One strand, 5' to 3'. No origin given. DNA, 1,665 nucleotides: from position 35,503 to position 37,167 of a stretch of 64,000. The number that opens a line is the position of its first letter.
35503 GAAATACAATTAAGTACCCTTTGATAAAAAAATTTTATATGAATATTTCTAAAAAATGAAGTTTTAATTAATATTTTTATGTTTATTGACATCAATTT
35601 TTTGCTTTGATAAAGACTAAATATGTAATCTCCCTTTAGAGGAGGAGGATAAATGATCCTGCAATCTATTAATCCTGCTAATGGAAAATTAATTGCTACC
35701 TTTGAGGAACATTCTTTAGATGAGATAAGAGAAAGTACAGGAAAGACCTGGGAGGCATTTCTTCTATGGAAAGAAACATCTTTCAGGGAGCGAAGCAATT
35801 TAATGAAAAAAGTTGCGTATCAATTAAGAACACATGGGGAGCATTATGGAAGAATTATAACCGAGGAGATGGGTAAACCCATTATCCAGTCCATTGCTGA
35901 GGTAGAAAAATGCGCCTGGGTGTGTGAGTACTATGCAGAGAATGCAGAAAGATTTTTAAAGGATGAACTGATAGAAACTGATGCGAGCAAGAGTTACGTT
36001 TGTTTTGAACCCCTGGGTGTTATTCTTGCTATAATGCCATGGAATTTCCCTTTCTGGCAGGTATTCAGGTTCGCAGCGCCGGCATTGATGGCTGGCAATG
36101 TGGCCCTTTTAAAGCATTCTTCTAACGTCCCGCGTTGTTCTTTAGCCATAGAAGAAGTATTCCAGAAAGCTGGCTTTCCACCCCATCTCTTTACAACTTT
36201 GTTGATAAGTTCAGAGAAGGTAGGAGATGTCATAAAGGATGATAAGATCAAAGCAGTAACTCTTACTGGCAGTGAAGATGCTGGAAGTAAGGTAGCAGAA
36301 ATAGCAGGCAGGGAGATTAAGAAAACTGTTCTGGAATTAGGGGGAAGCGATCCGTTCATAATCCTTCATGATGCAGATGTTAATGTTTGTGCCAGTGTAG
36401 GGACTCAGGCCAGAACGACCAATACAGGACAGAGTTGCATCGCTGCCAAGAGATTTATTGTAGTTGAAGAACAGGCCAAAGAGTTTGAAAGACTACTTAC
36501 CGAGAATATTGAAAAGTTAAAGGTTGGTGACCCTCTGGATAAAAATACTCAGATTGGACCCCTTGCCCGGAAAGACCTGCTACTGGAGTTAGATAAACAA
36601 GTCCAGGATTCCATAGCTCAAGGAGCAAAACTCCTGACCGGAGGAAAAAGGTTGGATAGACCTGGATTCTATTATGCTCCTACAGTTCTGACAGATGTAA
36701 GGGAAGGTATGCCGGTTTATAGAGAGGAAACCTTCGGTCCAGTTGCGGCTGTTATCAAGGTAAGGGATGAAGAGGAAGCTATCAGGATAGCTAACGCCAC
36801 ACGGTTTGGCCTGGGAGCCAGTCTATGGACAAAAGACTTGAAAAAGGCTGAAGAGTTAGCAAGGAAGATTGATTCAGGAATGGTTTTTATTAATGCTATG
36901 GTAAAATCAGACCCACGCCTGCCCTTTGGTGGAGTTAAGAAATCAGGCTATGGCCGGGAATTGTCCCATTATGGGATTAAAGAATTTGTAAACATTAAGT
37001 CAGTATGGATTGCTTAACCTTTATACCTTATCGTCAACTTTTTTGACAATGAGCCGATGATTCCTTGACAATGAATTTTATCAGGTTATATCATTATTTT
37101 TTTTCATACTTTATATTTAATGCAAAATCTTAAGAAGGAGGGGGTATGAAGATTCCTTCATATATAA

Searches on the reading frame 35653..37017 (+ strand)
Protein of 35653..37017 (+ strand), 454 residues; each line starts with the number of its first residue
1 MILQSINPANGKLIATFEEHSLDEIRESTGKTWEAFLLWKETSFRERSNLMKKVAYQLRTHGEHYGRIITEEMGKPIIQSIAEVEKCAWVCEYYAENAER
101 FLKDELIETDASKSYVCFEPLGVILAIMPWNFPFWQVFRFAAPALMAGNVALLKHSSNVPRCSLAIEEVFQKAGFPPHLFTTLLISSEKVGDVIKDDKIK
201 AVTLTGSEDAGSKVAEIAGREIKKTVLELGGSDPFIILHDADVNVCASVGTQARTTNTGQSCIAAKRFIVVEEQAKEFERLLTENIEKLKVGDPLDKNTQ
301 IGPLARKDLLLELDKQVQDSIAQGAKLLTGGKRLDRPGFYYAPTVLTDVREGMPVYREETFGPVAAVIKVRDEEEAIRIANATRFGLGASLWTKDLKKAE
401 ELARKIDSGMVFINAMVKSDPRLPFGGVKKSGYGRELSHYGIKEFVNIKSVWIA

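Call 75: search_protein_families(library=pfam, proteins=[window:35653-37017:+], max_evalue=0.00001)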
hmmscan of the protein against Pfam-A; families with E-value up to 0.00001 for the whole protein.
window:35653-37017:+ (454 aa): 1 family
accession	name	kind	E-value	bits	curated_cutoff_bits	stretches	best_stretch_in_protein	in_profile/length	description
PF00171.27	Aldedh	-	1.8e-140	469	23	1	4-451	10-461/461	Aldehyde dehydrogenase family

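Call 76: find_related_loci(query=window:35653-37017:+, collection=metagenome_contigs, flank=6000)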
Query window:35653-37017:+ (454 aa) in metagenome_contigs; peptide patterns used: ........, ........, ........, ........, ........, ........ (x = any residue, [..] = any of these).
600 stretches matched a pattern (row limit reached: there are more); 592 encode a relative of the query (tblastn E <= 1e-3); the best 80 are kept; 80 distinct loci.
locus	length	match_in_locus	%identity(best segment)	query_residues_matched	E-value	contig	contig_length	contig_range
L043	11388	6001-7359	63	1-453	0e+0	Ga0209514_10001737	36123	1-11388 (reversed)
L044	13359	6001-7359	60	1-453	0e+0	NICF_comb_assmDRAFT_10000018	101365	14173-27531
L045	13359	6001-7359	62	1-453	0e+0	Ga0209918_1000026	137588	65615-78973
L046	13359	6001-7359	60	1-453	0e+0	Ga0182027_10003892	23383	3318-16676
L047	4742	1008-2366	62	1-453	0e+0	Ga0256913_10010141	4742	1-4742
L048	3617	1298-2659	61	1-454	0e+0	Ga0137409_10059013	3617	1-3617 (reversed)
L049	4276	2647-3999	60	3-453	0e+0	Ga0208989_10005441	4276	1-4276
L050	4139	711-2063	60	3-453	0e+0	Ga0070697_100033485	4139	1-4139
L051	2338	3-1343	60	7-453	0e+0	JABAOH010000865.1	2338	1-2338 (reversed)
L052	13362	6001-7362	57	1-454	0e+0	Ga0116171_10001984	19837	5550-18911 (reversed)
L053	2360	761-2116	60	1-452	0e+0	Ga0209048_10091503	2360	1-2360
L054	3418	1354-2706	58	3-453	0e+0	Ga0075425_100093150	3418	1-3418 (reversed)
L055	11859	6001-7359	62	1-453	0e+0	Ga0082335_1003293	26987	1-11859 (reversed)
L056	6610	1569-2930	60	1-454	0e+0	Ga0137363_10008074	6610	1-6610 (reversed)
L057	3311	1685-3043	58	2-453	0e+0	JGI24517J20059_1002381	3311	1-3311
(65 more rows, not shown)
